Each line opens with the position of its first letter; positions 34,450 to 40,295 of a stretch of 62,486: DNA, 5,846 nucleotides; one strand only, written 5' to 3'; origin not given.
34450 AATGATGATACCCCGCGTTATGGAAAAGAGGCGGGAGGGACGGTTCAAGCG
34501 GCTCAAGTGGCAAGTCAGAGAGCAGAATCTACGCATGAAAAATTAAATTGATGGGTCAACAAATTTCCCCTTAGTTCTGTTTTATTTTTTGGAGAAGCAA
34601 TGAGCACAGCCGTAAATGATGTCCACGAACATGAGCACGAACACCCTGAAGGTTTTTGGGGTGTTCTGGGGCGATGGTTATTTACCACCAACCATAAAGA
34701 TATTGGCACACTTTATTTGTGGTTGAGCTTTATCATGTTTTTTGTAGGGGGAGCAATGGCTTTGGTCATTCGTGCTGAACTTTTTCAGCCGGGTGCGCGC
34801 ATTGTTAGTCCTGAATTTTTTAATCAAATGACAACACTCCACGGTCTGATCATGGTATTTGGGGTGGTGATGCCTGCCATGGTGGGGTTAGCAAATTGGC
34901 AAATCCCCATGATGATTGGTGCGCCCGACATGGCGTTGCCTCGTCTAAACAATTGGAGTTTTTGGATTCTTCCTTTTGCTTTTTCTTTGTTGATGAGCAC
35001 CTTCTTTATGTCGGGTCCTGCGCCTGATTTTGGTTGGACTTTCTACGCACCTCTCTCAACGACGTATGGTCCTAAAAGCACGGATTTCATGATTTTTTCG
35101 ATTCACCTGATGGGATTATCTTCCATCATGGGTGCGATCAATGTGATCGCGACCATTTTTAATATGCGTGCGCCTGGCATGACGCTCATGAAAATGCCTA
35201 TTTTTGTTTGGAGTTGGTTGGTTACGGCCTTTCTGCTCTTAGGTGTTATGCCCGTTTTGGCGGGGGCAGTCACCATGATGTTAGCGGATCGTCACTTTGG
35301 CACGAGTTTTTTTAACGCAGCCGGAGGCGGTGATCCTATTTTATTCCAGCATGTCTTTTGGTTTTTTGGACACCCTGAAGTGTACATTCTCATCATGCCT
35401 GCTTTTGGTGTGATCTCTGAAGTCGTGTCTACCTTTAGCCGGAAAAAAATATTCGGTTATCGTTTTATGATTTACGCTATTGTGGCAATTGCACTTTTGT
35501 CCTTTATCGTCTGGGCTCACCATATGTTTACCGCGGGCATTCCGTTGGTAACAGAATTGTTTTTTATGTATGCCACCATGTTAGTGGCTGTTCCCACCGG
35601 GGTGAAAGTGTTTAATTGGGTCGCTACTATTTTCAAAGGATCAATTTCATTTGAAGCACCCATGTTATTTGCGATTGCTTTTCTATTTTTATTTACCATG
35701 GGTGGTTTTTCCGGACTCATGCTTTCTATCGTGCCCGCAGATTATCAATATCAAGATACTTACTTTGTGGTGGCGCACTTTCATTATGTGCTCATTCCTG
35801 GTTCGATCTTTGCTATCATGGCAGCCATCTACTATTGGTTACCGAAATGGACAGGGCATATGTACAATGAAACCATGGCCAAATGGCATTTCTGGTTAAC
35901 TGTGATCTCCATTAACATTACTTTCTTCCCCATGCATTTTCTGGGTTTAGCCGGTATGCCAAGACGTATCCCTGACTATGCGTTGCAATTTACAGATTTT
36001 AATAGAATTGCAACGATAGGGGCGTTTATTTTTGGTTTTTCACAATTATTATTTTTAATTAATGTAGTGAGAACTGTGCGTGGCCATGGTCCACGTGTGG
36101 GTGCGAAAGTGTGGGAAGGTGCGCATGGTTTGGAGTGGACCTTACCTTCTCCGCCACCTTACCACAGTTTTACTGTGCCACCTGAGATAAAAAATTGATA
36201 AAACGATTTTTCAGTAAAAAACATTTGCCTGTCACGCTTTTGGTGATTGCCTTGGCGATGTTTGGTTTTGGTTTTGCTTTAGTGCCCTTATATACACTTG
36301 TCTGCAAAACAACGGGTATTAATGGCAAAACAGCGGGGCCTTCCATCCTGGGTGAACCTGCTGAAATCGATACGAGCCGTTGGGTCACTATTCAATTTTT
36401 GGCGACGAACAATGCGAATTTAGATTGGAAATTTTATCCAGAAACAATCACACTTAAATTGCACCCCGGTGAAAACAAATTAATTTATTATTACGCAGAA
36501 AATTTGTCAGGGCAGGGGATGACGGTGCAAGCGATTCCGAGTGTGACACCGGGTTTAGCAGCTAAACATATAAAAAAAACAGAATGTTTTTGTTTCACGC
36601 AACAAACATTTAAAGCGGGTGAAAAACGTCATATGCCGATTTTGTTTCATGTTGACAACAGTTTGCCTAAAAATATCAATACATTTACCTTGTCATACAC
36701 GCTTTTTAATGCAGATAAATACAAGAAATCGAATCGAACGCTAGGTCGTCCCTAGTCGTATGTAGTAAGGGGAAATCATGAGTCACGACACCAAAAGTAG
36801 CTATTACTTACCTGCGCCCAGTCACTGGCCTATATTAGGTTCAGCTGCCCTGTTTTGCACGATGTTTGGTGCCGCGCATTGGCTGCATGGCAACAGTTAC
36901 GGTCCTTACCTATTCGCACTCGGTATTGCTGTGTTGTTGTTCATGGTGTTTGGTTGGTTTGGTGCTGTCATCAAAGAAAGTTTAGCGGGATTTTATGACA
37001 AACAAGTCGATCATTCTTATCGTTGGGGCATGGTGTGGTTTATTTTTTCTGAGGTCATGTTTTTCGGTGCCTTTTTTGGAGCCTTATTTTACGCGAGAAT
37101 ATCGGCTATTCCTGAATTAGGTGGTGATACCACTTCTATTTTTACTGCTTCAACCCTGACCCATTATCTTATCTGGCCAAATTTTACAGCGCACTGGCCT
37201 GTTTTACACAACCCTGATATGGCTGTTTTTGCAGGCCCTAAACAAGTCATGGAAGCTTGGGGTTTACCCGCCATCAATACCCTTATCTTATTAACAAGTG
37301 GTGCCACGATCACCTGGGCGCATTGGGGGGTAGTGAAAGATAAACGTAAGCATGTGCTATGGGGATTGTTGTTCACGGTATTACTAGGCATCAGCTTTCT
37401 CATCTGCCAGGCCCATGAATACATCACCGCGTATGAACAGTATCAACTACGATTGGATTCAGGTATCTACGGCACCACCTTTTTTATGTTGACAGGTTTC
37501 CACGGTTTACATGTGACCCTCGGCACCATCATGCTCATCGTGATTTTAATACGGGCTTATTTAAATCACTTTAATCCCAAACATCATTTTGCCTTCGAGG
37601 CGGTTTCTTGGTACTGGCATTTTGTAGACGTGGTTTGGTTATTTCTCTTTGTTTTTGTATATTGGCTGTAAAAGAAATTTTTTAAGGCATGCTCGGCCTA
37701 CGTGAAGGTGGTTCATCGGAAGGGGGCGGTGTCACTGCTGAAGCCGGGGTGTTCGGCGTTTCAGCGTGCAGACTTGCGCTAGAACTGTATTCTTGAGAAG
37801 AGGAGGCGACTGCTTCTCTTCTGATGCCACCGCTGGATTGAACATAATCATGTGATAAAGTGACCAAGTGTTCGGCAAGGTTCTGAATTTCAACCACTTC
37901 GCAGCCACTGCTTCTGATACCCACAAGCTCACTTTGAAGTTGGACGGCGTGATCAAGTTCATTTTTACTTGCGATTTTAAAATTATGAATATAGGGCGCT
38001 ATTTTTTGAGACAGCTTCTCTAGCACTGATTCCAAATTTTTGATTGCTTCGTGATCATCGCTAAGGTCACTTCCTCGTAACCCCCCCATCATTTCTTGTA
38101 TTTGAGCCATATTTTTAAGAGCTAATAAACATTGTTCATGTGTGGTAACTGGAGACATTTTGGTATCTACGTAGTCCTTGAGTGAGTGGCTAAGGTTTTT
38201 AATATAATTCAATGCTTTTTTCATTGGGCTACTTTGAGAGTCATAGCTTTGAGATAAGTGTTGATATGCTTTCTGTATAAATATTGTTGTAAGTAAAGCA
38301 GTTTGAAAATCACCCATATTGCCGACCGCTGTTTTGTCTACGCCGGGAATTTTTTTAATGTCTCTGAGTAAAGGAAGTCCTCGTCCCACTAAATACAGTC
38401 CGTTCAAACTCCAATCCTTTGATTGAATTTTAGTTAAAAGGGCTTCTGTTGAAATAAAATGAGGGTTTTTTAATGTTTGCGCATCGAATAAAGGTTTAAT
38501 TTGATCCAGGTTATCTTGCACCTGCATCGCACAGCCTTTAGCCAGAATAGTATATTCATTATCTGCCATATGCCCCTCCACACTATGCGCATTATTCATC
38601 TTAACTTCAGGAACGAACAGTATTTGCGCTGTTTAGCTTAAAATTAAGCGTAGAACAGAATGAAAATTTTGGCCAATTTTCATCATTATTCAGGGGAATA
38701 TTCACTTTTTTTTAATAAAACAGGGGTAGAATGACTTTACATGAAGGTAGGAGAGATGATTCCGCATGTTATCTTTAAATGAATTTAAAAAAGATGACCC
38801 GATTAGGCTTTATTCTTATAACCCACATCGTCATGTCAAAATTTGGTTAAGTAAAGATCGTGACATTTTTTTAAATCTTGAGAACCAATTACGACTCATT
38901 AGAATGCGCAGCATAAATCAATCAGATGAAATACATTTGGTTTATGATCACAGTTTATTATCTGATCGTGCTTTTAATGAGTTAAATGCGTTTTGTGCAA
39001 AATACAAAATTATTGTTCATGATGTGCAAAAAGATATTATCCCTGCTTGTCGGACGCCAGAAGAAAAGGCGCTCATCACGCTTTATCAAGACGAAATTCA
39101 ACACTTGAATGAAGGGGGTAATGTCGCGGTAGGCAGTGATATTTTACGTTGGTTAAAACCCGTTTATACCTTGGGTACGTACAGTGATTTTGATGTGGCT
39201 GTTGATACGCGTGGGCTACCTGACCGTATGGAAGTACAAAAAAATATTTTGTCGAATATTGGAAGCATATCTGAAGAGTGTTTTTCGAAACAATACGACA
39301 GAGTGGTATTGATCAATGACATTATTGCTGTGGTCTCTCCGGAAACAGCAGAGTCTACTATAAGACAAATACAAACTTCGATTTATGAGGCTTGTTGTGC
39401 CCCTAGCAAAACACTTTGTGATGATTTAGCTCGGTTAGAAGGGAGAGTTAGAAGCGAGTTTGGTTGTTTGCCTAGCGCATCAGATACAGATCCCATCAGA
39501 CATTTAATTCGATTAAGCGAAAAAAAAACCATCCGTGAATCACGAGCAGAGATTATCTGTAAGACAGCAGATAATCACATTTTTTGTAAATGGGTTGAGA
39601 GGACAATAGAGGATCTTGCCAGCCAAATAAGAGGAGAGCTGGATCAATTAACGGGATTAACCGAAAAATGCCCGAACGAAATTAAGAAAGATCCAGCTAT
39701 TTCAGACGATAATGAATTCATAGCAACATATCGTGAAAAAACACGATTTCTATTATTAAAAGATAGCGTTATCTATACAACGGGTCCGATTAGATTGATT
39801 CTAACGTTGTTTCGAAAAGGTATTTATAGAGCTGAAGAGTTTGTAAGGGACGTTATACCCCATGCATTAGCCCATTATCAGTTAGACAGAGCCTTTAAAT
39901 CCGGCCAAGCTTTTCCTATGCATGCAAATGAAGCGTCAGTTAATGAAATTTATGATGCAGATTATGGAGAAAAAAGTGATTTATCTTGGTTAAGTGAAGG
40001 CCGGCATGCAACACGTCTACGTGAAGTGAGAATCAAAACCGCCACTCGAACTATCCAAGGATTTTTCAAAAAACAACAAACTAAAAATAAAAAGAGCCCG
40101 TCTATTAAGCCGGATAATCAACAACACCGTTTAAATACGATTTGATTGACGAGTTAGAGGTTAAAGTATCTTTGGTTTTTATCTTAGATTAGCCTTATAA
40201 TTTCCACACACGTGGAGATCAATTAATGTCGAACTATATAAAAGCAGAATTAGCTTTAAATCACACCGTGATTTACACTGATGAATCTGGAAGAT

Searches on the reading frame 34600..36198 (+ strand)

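Call 19: search_protein_families(library=ncbifam, proteins=[window:34600-36198:+], max_evalue=0.00001)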
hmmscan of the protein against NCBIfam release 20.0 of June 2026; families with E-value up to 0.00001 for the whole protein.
window:34600-36198:+ (532 aa): 6 families
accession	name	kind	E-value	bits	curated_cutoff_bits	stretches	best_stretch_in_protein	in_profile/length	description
TIGR02891.1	CtaD_CoxA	equivalog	2.3e-214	712.7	670.75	1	26-529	1-503/504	cytochrome c oxidase subunit I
NF050116.1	cyt_aa3_Actin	exception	7.8e-174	579.3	880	1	25-531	1-508/522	aa3-type cytochrome oxidase subunit I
TIGR02882.1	QoxB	equivalog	1.3e-154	516.1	1015.5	1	24-531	42-551/643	cytochrome aa3 quinol oxidase subunit I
TIGR02843.1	CyoB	equivalog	1.7e-144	482.8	1020.35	1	20-531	40-558/646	cytochrome o ubiquinol oxidase subunit I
NF011592.0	PRK15017.1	equivalog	7.3e-117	391.8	1271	1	24-531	46-559/663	cytochrome o ubiquinol oxidase subunit I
NF041075.1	quin_ox_SoxB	equivalog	1.4e-28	100.2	700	1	49-492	10-453/468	proton pump complex quinol oxidase subunit SoxB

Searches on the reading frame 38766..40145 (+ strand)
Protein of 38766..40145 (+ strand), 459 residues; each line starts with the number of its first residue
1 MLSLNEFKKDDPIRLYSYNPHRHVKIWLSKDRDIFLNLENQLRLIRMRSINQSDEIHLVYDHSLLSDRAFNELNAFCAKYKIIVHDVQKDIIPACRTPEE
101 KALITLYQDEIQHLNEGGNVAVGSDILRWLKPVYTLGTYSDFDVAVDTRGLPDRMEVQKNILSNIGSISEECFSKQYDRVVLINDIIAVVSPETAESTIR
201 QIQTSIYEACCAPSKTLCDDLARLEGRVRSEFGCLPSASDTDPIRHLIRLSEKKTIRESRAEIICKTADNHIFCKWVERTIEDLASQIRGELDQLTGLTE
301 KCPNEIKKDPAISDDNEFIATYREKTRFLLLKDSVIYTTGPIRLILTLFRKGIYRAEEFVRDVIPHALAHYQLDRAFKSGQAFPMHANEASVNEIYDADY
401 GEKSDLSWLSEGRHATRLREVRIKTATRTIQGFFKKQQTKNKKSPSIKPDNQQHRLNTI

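Call 64: search_protein_families(library=pfam, proteins=[window:38766-40145:+], max_evalue=0.001)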
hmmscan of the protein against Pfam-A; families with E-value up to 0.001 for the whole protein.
window:38766-40145:+ (459 aa): 1 family
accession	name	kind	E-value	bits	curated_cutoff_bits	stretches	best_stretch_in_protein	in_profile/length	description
PF16849.11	Glyco_transf_88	-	6e-20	72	27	1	16-206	13-204/423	Glycosyltransferase family 88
